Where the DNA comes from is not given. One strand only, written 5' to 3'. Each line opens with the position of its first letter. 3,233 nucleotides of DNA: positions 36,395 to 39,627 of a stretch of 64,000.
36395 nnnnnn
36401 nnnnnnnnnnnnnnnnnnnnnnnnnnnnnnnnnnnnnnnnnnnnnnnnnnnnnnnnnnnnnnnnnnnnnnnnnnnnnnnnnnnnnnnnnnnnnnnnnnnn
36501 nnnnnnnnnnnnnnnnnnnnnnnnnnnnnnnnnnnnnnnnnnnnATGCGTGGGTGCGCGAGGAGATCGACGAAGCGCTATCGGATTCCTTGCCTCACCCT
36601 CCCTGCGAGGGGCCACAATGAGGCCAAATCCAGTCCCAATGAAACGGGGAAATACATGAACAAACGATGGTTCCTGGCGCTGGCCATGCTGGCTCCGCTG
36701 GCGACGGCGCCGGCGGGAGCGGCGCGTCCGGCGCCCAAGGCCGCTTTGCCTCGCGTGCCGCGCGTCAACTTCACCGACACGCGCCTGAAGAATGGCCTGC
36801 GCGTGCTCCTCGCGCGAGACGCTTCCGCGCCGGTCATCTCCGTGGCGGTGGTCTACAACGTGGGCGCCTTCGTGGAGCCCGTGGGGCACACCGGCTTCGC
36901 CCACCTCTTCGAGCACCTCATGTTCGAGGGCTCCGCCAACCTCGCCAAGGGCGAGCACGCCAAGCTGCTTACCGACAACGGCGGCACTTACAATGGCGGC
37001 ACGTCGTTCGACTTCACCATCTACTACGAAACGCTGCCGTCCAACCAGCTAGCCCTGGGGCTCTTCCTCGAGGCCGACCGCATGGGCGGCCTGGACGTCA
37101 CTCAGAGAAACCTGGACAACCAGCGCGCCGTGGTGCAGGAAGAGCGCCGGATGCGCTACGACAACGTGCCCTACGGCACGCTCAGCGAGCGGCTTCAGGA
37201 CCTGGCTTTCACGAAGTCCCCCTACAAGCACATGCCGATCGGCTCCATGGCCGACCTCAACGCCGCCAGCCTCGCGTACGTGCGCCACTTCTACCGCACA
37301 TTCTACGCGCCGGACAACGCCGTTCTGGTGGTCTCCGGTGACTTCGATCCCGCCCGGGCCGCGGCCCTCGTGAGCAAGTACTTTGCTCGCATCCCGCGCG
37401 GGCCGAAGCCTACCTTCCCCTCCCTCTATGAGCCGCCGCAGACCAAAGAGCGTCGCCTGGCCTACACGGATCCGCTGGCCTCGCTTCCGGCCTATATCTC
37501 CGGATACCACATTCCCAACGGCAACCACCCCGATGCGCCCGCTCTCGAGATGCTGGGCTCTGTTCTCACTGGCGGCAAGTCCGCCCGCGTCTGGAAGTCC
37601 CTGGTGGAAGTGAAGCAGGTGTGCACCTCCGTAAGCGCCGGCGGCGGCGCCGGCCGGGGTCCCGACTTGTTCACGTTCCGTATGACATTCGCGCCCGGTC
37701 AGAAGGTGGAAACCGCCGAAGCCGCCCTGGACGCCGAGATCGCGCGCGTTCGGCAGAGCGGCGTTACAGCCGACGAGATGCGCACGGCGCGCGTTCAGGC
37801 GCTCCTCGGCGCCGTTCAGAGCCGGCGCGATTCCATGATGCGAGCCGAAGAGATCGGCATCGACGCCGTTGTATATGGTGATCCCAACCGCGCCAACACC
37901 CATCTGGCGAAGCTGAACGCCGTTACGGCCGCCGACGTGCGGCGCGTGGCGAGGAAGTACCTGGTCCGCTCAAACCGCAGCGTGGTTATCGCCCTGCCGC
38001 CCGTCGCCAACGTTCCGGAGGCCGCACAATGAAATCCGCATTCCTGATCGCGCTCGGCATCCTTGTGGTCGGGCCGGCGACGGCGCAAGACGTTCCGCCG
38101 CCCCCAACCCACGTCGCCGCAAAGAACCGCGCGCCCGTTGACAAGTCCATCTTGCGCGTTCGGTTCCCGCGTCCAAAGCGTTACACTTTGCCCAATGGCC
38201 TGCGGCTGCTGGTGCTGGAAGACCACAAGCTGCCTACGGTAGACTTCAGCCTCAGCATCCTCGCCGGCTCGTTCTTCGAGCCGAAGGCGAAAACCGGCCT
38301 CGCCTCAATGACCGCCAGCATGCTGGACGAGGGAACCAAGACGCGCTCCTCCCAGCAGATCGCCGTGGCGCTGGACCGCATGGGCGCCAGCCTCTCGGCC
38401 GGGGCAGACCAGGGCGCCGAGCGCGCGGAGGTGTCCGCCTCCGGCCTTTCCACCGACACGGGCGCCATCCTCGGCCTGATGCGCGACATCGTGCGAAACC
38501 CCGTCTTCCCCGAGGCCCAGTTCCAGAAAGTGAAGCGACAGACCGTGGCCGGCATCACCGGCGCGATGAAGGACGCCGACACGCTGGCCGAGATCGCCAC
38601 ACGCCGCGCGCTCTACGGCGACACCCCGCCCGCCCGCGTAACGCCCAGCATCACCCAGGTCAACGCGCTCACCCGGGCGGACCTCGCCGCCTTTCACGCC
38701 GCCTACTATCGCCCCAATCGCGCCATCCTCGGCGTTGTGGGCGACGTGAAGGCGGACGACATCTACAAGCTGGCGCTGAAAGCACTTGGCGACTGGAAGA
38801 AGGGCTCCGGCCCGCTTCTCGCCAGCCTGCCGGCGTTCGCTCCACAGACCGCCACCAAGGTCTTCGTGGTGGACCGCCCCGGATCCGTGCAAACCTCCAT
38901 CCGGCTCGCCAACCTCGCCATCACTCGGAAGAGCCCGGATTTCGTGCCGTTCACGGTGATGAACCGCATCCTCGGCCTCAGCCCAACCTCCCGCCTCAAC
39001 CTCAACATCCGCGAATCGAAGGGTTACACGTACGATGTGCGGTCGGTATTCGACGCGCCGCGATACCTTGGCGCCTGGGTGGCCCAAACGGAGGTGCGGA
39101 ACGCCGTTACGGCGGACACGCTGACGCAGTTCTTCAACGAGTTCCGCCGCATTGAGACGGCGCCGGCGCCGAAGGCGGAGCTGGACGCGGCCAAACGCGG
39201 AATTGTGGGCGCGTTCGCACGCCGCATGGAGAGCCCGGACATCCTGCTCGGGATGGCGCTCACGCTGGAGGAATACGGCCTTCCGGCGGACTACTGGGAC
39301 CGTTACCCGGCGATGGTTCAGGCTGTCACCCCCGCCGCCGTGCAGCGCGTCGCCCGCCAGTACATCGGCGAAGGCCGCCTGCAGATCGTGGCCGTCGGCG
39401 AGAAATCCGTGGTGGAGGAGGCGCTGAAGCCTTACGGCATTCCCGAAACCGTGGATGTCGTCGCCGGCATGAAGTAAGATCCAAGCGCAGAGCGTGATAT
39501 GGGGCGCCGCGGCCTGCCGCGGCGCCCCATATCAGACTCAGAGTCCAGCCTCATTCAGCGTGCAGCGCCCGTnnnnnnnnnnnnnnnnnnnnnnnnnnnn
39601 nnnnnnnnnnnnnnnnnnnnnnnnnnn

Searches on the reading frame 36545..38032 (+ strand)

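Call 81: search_protein_families(library=pfam, proteins=[window:36545-38032:+], max_evalue=0.0001)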
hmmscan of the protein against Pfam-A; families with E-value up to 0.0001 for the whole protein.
window:36545-38032:+ (495 aa): 2 families
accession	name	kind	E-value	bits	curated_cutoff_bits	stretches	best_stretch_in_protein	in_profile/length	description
PF05193.26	Peptidase_M16_C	-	1.1e-31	110.5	23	1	243-416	4-178/181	Peptidase M16 inactive domain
PF00675.25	Peptidase_M16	-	7.6e-16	58.8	22.3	1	86-222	1-136/149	Insulinase (Peptidase family M16)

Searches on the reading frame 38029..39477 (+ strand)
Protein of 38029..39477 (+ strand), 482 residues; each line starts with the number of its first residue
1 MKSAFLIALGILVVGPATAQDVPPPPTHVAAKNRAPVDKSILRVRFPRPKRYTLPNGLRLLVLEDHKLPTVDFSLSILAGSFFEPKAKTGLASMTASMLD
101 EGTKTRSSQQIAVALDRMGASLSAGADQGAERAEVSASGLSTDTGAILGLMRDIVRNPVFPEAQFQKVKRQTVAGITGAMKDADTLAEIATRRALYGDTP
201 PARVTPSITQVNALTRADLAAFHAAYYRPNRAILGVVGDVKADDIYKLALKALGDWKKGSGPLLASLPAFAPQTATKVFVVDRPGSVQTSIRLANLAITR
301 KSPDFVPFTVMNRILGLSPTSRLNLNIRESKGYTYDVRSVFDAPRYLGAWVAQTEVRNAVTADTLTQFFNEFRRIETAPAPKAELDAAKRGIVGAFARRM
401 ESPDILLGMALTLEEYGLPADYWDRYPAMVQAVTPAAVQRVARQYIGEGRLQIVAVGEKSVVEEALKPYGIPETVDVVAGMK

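Call 81: search_protein_families(library=pfam, proteins=[window:38029-39477:+], max_evalue=0.0001)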
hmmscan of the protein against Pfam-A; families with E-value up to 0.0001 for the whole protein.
window:38029-39477:+ (482 aa): 2 families
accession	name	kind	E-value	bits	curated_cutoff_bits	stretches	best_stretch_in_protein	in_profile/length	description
PF05193.26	Peptidase_M16_C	-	7.6e-30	104.6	23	1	214-391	2-180/181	Peptidase M16 inactive domain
PF00675.25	Peptidase_M16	-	1.1e-12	48.6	22.3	1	63-174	5-114/149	Insulinase (Peptidase family M16)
